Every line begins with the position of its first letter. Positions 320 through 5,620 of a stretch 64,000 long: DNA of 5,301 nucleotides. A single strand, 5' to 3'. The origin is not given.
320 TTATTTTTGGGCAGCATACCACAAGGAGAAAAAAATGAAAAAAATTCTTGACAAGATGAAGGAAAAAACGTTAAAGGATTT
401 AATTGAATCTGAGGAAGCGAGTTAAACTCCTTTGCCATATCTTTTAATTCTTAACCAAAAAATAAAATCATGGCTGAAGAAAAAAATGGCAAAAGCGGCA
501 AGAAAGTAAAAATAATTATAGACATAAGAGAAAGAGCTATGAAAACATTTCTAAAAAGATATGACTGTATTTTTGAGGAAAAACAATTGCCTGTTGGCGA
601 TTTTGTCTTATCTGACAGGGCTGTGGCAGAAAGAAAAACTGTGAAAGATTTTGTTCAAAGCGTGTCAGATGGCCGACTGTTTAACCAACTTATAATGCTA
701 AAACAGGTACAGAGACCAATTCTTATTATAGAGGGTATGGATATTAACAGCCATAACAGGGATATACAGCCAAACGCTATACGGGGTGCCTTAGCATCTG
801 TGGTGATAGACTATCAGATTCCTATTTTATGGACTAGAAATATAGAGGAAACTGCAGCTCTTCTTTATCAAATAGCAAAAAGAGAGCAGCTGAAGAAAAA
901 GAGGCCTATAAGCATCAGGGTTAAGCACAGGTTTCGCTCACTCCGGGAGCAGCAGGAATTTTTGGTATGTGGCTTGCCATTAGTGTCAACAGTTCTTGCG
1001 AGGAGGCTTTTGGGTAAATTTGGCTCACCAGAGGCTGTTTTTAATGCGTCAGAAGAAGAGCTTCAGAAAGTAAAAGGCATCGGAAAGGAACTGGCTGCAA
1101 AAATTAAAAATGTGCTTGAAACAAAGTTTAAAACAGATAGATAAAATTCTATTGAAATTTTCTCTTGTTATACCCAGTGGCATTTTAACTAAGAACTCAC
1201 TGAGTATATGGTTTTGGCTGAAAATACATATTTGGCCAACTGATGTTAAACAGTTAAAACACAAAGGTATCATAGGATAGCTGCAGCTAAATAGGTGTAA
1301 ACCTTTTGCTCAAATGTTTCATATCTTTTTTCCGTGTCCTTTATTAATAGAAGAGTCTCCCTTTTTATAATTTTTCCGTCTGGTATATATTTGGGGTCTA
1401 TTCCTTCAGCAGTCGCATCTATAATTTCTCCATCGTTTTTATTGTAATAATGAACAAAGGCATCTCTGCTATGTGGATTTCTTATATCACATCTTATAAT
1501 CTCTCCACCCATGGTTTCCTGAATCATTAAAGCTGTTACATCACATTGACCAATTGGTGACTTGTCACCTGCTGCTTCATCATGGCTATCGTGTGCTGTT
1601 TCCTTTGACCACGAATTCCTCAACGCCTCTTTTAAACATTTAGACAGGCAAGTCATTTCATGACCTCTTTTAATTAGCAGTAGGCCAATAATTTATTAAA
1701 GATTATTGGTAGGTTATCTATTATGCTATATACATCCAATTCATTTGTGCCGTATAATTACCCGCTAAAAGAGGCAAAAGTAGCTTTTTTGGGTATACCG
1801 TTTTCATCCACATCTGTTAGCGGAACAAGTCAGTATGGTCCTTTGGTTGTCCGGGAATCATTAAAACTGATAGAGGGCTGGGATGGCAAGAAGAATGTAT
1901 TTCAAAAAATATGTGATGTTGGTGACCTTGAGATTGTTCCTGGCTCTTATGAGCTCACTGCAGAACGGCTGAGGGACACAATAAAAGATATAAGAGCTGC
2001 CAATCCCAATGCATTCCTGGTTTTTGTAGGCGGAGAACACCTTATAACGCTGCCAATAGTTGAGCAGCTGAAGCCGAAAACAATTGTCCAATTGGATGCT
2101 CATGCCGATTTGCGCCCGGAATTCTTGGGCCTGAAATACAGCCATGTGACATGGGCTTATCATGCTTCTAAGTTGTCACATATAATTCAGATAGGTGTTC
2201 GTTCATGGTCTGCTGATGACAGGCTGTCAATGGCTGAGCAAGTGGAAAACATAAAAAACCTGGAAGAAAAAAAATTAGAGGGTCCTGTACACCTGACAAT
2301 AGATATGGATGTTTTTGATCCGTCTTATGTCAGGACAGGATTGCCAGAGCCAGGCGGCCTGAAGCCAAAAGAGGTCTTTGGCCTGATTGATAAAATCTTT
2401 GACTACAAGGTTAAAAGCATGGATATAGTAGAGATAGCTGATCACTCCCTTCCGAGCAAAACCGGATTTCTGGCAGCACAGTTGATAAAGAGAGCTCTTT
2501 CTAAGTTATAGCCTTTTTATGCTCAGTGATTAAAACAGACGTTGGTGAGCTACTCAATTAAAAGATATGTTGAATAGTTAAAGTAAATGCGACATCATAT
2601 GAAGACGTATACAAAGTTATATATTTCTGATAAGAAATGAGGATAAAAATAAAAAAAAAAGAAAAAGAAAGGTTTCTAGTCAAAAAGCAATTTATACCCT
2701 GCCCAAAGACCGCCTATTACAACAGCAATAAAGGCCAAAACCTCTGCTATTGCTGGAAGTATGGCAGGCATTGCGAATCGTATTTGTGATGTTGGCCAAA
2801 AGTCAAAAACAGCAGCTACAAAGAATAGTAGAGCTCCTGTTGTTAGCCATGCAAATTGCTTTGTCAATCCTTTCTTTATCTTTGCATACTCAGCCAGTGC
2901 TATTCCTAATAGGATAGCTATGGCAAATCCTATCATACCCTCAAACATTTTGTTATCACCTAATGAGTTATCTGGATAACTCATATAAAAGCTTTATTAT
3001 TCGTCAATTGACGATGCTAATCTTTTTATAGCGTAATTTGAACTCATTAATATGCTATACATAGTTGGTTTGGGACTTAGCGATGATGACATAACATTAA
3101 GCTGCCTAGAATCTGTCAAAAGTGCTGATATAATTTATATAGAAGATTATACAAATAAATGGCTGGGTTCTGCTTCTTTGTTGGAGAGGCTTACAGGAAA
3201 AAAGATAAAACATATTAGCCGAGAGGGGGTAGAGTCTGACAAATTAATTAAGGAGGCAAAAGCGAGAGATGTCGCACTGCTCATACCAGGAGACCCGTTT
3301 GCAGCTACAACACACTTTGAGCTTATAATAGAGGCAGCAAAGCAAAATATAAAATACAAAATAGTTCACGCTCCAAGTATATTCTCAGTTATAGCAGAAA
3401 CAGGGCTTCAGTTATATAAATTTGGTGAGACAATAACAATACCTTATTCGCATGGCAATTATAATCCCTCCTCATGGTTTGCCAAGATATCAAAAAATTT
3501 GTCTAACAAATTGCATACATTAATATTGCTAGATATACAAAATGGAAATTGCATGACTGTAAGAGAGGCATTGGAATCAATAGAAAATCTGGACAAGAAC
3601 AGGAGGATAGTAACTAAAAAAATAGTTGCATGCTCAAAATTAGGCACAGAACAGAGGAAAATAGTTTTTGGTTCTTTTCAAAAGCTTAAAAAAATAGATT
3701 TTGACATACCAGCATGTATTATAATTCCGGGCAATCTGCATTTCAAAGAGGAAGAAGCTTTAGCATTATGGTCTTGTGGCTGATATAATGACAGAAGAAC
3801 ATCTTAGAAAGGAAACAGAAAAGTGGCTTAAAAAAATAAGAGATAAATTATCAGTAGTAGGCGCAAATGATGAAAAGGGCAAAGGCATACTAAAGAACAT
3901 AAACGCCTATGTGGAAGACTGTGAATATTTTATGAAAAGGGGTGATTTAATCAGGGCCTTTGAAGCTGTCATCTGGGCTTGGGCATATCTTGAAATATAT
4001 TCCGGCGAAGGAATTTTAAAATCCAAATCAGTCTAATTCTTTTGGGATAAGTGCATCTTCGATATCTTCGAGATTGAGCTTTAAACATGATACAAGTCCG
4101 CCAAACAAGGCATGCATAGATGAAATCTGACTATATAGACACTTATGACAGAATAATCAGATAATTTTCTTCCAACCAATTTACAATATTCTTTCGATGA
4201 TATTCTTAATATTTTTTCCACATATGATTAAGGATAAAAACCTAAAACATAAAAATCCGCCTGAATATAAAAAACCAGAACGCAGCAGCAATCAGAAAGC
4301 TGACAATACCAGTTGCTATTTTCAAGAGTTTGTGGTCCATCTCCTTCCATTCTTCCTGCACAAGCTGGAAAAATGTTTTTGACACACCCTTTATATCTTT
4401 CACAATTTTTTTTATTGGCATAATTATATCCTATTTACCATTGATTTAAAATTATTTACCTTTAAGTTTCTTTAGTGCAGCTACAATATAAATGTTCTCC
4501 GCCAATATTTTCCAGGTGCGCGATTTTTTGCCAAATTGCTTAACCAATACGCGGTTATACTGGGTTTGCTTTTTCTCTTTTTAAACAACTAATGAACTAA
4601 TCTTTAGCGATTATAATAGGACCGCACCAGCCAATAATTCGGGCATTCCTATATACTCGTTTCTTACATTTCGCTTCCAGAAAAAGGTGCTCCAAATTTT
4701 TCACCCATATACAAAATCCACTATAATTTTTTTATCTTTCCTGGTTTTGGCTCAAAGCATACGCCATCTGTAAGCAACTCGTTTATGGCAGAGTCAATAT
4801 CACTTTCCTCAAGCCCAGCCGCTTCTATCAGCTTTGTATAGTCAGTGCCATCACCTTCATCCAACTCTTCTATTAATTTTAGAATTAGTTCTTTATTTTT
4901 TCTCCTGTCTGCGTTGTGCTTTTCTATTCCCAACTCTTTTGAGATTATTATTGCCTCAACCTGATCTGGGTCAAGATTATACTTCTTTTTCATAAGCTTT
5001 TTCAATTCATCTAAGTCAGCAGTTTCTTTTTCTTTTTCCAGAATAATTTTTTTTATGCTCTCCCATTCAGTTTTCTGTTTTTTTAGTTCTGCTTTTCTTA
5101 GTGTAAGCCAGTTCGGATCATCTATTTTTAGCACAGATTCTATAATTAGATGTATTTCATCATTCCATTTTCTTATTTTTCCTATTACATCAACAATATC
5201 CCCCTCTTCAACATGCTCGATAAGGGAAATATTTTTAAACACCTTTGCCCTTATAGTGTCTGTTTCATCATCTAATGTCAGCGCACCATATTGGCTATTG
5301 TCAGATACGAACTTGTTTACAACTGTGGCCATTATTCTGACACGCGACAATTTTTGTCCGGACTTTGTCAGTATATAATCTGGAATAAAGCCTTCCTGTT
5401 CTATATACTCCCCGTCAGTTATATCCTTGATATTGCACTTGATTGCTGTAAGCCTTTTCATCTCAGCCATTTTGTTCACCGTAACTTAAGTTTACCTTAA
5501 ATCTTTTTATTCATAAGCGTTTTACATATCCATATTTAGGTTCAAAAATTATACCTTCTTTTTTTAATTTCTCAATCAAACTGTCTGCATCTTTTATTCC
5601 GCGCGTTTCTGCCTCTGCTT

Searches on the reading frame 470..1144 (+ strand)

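Call 48: search_protein_families(library=pfam, proteins=[window:470-1144:+], max_evalue=0.001)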
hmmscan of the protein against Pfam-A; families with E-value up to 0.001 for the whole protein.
window:470-1144:+ (224 aa): 6 families
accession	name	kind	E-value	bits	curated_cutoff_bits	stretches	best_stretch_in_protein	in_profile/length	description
PF02732.21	ERCC4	-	5e-31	107.9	24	1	17-134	1-139/140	ERCC4 domain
PF14520.12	HHH_5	-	1.8e-09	38.4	27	1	170-216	8-55/57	Helix-hairpin-helix domain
PF12826.13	HHH_2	-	1.6e-08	35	27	1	167-218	6-57/64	Helix-hairpin-helix motif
PF00633.29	HHH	-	2.1e-07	30.9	24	1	187-213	2-28/30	Helix-hairpin-helix motif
PF12836.13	HHH_3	-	0.00063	20.2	27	0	193-212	11-30/65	Helix-hairpin-helix motif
PF14716.13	HHH_8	-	0.00099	19.9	30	0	194-218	46-70/73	Helix-hairpin-helix domain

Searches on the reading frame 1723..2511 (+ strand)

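Call 48: search_protein_families(library=pfam, proteins=[window:1723-2511:+], max_evalue=0.001)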
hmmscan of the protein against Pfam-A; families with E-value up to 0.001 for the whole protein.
window:1723-2511:+ (262 aa): 1 family
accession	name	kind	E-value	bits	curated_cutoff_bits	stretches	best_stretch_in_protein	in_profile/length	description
PF00491.26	Arginase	-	5.2e-43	147.9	22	1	19-258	2-277/280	Arginase family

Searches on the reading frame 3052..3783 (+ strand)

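Call 48: search_protein_families(library=pfam, proteins=[window:3052-3783:+], max_evalue=0.001)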
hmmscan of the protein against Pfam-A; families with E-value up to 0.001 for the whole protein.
window:3052-3783:+ (243 aa): 1 family
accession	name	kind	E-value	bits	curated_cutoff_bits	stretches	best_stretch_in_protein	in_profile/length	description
PF00590.25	TP_methylase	-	2.4e-22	80.4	27.8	1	1-212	1-211/212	Tetrapyrrole (Corrin/Porphyrin) Methylases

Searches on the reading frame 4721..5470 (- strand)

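Call 48: search_protein_families(library=pfam, proteins=[window:4721-5470:-], max_evalue=0.001)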
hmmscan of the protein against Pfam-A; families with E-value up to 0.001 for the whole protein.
window:4721-5470:- (249 aa): 2 families
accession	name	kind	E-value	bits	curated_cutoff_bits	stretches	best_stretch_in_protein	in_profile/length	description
PF01336.31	tRNA_anti-codon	-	8.1e-11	42.1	27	1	44-113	1-72/75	OB-fold nucleic acid binding domain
PF16100.11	RMI2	-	1.3e-05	25.5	29.4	1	37-118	34-113/132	RecQ-mediated genome instability protein 2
